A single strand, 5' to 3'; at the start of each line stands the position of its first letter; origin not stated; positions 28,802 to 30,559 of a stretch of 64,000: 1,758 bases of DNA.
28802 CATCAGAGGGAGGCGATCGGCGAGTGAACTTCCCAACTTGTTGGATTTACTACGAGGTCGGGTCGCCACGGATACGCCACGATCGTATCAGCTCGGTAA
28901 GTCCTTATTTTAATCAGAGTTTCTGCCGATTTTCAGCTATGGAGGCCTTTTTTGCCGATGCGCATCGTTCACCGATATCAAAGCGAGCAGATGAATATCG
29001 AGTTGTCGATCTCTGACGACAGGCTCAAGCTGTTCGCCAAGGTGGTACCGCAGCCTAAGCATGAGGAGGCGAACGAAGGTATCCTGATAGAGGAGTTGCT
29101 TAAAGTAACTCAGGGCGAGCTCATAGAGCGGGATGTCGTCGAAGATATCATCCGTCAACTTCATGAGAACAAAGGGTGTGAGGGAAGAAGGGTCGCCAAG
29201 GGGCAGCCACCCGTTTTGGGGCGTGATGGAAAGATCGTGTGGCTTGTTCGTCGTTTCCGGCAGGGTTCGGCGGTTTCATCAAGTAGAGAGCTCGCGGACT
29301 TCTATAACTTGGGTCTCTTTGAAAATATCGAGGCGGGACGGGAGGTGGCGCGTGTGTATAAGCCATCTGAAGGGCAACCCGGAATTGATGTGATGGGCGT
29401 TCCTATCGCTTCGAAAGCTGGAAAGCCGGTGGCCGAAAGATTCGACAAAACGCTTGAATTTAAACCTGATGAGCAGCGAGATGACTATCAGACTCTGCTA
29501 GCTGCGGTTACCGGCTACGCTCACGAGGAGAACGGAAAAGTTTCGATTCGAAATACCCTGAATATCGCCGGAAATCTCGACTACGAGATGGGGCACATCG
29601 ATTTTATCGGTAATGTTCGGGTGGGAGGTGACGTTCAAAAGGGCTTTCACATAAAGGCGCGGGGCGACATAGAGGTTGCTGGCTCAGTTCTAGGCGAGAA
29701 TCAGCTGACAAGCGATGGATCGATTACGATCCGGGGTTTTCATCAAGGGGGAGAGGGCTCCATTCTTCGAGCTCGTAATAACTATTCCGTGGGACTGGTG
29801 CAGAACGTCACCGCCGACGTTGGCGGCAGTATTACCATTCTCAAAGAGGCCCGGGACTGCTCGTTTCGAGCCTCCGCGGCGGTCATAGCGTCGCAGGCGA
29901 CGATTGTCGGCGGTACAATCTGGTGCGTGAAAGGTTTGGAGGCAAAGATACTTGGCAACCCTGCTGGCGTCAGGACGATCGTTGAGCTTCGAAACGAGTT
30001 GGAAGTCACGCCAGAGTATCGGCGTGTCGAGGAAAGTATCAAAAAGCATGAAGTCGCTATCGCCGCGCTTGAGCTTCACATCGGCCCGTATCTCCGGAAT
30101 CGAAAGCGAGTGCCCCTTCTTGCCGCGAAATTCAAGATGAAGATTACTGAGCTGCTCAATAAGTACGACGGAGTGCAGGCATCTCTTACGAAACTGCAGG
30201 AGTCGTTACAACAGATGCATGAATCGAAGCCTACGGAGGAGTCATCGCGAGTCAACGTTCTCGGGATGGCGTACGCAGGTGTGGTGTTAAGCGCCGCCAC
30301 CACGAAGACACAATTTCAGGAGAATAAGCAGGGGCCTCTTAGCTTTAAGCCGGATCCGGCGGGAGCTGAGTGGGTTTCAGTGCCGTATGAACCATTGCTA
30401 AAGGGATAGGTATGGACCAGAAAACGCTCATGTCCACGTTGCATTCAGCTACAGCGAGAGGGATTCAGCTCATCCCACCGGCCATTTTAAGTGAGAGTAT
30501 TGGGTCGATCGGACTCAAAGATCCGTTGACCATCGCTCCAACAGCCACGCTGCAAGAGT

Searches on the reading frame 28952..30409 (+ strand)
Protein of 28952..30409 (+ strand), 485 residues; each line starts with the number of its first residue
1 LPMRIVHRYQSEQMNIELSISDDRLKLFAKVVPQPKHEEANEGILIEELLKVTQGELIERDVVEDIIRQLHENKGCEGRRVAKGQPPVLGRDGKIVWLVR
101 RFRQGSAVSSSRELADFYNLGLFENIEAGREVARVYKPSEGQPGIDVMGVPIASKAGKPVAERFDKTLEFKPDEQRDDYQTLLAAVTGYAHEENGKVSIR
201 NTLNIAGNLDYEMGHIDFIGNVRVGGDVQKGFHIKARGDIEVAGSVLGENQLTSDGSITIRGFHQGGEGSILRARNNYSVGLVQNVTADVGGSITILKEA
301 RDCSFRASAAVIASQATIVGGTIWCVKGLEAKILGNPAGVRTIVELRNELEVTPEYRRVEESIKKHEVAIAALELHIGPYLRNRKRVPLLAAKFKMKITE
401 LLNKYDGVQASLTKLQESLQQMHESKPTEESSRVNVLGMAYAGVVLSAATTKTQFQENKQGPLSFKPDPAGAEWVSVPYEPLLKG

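Call 17: search_protein_families(library=pfam, proteins=[window:28952-30409:+], max_evalue=0.001)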
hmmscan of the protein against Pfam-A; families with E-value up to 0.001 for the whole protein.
window:28952-30409:+ (485 aa): 2 families
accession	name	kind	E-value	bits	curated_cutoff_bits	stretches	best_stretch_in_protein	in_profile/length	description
PF03961.19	FapA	-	2.1e-47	162.4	31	1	201-465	1-265/272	Flagellar Assembly Protein A beta solenoid domain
PF20250.3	FapA_N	-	1.6e-25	89.9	27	1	16-194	1-177/178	Flagellar Assembly Protein A N-terminal region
